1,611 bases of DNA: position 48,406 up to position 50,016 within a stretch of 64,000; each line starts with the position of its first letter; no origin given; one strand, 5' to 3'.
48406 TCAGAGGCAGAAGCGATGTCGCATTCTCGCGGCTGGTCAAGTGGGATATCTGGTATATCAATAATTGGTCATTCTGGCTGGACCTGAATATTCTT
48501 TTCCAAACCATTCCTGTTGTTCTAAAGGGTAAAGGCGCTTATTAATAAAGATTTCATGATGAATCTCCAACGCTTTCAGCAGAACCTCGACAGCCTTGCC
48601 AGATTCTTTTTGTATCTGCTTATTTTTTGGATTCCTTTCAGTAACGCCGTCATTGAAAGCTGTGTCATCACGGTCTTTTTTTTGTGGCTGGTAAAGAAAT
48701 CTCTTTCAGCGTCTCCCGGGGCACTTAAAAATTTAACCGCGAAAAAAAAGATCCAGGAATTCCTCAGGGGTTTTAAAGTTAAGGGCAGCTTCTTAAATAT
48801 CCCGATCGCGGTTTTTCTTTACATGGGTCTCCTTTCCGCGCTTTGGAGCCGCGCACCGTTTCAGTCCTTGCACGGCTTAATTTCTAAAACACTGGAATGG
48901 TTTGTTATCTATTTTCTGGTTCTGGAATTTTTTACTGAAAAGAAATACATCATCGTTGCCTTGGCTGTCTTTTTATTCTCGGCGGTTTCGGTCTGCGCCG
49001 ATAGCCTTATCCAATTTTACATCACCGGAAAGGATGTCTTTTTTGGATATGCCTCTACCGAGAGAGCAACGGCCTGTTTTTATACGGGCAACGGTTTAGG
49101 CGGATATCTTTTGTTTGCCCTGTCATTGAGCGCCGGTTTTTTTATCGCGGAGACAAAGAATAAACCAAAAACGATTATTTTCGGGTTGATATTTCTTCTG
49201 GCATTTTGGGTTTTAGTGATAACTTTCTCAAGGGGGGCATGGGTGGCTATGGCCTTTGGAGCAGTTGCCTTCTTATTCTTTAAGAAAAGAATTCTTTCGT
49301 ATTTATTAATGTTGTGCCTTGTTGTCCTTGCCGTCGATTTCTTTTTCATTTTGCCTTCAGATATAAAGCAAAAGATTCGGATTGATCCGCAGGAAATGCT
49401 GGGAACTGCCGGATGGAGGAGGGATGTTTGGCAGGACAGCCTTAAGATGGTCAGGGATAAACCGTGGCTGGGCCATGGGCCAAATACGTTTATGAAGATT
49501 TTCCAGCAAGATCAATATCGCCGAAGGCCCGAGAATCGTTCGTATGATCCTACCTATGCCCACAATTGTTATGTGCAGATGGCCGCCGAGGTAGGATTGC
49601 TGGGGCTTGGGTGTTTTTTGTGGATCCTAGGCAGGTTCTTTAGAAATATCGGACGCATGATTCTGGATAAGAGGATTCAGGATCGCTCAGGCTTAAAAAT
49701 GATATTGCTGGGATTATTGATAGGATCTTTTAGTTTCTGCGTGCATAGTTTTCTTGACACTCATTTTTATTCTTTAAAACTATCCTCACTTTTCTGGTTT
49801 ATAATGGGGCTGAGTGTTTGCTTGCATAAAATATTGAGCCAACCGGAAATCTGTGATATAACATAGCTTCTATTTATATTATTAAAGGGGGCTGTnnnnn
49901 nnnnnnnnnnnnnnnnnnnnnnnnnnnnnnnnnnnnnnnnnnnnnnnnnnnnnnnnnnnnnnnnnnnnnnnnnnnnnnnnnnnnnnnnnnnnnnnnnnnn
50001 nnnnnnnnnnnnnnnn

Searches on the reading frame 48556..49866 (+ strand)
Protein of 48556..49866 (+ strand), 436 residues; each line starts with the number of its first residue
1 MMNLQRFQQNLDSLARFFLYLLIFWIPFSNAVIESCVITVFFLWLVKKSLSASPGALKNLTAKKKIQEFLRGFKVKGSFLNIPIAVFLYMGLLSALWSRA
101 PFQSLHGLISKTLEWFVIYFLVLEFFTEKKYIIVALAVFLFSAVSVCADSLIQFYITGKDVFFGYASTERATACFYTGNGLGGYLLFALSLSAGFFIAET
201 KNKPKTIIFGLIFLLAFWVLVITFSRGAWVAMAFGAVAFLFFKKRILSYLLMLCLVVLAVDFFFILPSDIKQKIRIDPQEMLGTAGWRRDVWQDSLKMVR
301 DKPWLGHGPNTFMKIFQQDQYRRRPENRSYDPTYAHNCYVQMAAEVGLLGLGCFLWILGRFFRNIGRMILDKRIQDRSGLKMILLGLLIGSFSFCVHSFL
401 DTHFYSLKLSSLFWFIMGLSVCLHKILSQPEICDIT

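Call 3: search_protein_families(library=pfam, proteins=[window:48556-49866:+], max_evalue=0.1)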
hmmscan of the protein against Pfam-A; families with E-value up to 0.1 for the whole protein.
window:48556-49866:+ (436 aa): 1 family
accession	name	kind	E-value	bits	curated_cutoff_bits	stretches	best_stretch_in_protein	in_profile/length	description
PF04932.20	Wzy_C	-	1e-26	93.9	31.7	1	211-355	1-149/149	O-Antigen ligase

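Call 4: search_protein_families(library=ncbifam, proteins=[window:48556-49866:+], max_evalue=0.1)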
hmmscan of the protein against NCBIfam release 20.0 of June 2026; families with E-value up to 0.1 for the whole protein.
window:48556-49866:+ (436 aa): 1 family
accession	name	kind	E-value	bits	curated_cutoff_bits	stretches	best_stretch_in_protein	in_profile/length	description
TIGR00947.1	2A73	equivalog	3.1e-22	79.2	366.4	1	9-419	16-418/425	IctB family putative bicarbonate transporter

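Call 47: find_homologous_proteins(query=window:48556-49866:+, max_evalue=0.00001)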
Query window:48556-49866:+ (436 aa): 156 proteins with E <= 0.00001 among 8000 candidates; the best 120 are listed.
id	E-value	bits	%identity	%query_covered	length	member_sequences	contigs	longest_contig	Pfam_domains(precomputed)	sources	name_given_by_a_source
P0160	8.4e-289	976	100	100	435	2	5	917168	PF04932.21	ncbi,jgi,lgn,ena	-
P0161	4.5e-189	647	66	100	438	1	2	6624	PF04932.21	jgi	-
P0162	8.8e-184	630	65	100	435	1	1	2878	PF04932.21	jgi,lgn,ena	-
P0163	5.9e-160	551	59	99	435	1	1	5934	PF04932.21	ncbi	-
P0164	1.5e-156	540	58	100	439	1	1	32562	PF04932.21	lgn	-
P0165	6.6e-153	528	56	100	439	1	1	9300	PF04932.21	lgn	-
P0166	1.4e-150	520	55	100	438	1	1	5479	PF04932.21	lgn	-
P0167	2.0e-146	507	55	100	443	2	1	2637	PF04932.21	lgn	-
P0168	1.2e-143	497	61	86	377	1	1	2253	PF04932.21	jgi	jgi:O-antigen ligase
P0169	1.9e-116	408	46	100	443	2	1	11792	PF04932.21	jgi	-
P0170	2.6e-114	401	48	98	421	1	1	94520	PF04932.21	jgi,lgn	jgi:O-antigen ligase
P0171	3.4e-104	367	43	98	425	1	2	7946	PF04932.21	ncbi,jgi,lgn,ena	-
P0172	3.4e-104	367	44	98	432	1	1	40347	PF04932.21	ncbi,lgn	-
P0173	2.0e-103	365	44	98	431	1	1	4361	PF04932.21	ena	-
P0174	2.5e-103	364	45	99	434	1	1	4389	PF04932.21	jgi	-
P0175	1.8e-102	362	45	98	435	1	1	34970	PF04932.21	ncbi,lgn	-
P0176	4.2e-102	360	44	99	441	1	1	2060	PF04932.21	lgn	-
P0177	5.2e-101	357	44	97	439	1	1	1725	PF04932.21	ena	-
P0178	6.7e-101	356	43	97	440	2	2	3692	PF04932.21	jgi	-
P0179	8.4e-101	356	43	96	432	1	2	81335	PF04932.21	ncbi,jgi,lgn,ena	-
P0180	2.0e-99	352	43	98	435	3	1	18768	PF04932.21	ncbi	ncbi:MAG: O-antigen ligase family protein [Candidatus Omnitrophota bacterium]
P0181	3.7e-99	351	40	96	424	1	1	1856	PF04932.21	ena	-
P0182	2.3e-98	348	43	99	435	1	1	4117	PF04932.21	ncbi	-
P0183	2.4e-98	348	42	98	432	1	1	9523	PF04932.21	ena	-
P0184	1.3e-97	346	44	97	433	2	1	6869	PF04932.21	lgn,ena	-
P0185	2.2e-97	345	45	98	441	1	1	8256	PF04932.21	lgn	-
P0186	6.8e-96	340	44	98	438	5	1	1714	PF04932.21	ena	-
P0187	1.3e-95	339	42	99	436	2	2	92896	PF04932.21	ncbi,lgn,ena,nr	ncbi:MAG: O-antigen ligase family protein [Candidatus Omnitrophica bacterium]|nr:O-antigen ligase fa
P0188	2.0e-95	338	45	97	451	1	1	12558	PF04932.21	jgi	-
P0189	2.2e-95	338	46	97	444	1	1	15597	PF04932.21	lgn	-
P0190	2.6e-95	338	43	97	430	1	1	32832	PF04932.21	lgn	-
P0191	4.0e-95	337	42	94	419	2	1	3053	PF04932.21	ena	-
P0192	4.6e-95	337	42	95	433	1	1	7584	PF04932.21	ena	-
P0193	1.8e-94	335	43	100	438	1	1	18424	PF04932.21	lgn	-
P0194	2.3e-94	335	41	97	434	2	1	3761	PF04932.21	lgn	-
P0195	2.7e-94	335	41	97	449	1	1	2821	PF04932.21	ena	-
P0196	2.8e-94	335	41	96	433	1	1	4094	PF04932.21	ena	-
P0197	2.9e-94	335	44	96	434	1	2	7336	PF04932.21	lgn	-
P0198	3.1e-94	335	43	97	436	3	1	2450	PF04932.21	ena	-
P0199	3.1e-94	335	41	98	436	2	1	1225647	PF04932.21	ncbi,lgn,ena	ncbi:MAG: O-antigen ligase family protein [Candidatus Omnitrophota bacterium]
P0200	3.9e-94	334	44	99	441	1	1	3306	PF04932.21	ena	-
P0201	4.4e-94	334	43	96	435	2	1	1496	PF04932.21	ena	-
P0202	8.1e-94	333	41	97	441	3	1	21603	PF04932.21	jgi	-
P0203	1.2e-93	333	43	96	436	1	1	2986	PF04932.21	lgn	-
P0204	1.4e-93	332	44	97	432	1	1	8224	PF04932.21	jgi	-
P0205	2.2e-93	332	44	96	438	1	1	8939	PF04932.21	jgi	-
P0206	3.0e-93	331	45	97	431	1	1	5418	PF04932.21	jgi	-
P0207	3.9e-93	331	45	97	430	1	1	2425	PF04932.21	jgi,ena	-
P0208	4.3e-93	331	45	97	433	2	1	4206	PF04932.21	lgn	-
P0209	4.5e-93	331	44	97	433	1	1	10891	PF04932.21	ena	-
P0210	6.8e-93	330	40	98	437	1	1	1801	PF04932.21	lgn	-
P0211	1.2e-92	329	45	96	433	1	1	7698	PF04932.21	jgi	-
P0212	1.4e-92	329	40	95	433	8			PF04932.21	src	-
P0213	1.7e-92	329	43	99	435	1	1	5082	PF04932.21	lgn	-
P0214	1.9e-92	329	44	96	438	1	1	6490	PF04932.21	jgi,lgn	-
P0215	2.2e-92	328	41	96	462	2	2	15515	PF04932.21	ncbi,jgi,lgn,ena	-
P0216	2.3e-92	328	42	98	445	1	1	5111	PF04932.21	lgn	-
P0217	2.9e-92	328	43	99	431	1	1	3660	PF04932.21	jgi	-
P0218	1.0e-91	326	43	97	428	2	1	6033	PF04932.21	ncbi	-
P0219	1.2e-91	326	42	96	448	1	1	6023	PF04932.21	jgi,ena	-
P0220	3.4e-91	325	44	96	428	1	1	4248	PF04932.21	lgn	-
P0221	3.8e-91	324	40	100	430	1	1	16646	PF04932.21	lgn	-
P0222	4.3e-91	324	40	99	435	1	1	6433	PF04932.21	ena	-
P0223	4.7e-91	324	41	100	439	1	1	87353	PF04932.21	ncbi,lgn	-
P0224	4.1e-90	321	41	96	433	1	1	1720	PF04932.21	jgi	-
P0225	1.1e-89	320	40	97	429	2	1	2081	PF04932.21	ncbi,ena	-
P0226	1.3e-89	319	39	96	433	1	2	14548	PF04932.21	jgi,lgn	-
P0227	2.1e-89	319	42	96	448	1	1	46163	PF04932.21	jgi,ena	-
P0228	5.5e-89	317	41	100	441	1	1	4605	PF04932.21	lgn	-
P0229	6.1e-89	317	42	97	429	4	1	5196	PF04932.21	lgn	-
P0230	1.2e-88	316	42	96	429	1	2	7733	PF04932.21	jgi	jgi:putative inorganic carbon (HCO3(-)) transporter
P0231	2.9e-88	315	41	98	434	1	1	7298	PF04932.21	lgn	-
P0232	3.0e-88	315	39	98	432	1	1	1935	PF04932.21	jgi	-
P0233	4.0e-88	314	40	98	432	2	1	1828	PF04932.21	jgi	-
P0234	4.2e-88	314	41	98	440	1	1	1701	PF04932.21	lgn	-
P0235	1.3e-87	313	41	96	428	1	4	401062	PF04932.21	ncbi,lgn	-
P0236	9.4e-87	310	41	97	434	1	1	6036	PF04932.21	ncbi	-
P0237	3.8e-86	308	40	97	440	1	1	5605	PF04932.21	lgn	-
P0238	4.7e-86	308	39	95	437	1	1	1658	PF04932.21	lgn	-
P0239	6.5e-86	307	41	96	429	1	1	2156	PF04932.21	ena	-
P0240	1.6e-85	306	41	97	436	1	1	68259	PF04932.21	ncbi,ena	-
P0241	2.6e-85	305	43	96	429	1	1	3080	PF04932.21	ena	-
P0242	7.2e-85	304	42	95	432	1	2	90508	PF04932.21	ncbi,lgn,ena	-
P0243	4.9e-84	301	41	96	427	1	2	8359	PF04932.21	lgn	-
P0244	1.2e-83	300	39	97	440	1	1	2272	PF04932.21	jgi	-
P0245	5.1e-83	298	41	98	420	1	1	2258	PF04932.21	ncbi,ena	-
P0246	5.3e-83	298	39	100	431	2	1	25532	PF04932.21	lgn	-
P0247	2.7e-82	295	40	97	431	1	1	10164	PF04932.21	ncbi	-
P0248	3.2e-82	295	38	98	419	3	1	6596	PF04932.21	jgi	-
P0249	3.9e-82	295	41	98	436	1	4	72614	PF04932.21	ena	-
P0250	5.5e-82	294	38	99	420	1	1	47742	PF04932.21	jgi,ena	-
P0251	1.2e-81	293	41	98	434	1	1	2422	PF04932.21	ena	-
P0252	1.2e-79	286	40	97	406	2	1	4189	PF04932.21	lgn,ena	-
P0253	7.2e-79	284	39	98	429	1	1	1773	PF04932.21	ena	-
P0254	1.2e-78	283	41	94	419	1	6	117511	PF04932.21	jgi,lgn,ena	-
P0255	2.2e-78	282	38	98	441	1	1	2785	PF04932.21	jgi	jgi:O-antigen ligase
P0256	2.2e-78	282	38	98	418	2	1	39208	PF04932.21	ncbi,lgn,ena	-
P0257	1.3e-77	280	41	97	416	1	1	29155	PF04932.21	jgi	jgi:putative inorganic carbon (HCO3(-)) transporter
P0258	2.3e-77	279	40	89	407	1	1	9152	PF04932.21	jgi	-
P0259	2.4e-76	276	44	83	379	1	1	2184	PF04932.21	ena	-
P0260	1.3e-74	270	40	95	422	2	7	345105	PF04932.21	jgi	jgi:O-antigen ligase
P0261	2.1e-73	266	39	98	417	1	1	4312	PF04932.21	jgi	jgi:O-antigen ligase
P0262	3.4e-72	262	38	96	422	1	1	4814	PF04932.21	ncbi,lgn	-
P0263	3.9e-72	262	43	85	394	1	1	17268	PF04932.21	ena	-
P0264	6.5e-72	261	36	96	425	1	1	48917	PF04932.21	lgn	-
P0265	1.9e-71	259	38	98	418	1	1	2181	PF04932.21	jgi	jgi:O-antigen ligase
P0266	8.4e-71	257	41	94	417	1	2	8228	PF04932.21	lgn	-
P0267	9.2e-70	254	36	95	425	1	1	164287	PF04932.21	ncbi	-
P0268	2.4e-69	252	37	97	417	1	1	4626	PF04932.21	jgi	jgi:O-antigen ligase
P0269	5.0e-66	242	38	96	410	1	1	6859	PF04932.21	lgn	-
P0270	1.1e-64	237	42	73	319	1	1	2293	PF04932.21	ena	-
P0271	4.0e-64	235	45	71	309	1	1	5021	PF04932.21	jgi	-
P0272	1.7e-63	233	36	100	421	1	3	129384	PF04932.21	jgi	-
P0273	1.0e-57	214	34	96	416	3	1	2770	PF04932.21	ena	-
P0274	8.0e-57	211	37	90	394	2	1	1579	PF04932.21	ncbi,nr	ncbi:MAG TPA: O-antigen ligase family protein, partial [Candidatus Omnitrophota bacterium]|nr:O-anti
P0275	1.8e-56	210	40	81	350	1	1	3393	PF04932.21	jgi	-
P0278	1.5e-48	184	30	99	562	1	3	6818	PF04932.21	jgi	-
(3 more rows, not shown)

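Call 68: search_solved_structures(query=A4, max_evalue=1, show_alignments=1)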
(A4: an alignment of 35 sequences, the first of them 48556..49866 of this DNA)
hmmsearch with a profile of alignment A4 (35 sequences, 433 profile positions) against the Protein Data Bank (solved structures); distinct sequences matched with E-value up to 1: 2.
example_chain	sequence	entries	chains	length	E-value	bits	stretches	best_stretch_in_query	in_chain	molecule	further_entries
7tpg_B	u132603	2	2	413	2.4e-14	56.2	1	186-393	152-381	Putative cell surface polysaccharide polymerase/ligase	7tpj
9rmk_A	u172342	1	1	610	2.5e-12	49.5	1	123-352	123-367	Oligosaccharyltransferase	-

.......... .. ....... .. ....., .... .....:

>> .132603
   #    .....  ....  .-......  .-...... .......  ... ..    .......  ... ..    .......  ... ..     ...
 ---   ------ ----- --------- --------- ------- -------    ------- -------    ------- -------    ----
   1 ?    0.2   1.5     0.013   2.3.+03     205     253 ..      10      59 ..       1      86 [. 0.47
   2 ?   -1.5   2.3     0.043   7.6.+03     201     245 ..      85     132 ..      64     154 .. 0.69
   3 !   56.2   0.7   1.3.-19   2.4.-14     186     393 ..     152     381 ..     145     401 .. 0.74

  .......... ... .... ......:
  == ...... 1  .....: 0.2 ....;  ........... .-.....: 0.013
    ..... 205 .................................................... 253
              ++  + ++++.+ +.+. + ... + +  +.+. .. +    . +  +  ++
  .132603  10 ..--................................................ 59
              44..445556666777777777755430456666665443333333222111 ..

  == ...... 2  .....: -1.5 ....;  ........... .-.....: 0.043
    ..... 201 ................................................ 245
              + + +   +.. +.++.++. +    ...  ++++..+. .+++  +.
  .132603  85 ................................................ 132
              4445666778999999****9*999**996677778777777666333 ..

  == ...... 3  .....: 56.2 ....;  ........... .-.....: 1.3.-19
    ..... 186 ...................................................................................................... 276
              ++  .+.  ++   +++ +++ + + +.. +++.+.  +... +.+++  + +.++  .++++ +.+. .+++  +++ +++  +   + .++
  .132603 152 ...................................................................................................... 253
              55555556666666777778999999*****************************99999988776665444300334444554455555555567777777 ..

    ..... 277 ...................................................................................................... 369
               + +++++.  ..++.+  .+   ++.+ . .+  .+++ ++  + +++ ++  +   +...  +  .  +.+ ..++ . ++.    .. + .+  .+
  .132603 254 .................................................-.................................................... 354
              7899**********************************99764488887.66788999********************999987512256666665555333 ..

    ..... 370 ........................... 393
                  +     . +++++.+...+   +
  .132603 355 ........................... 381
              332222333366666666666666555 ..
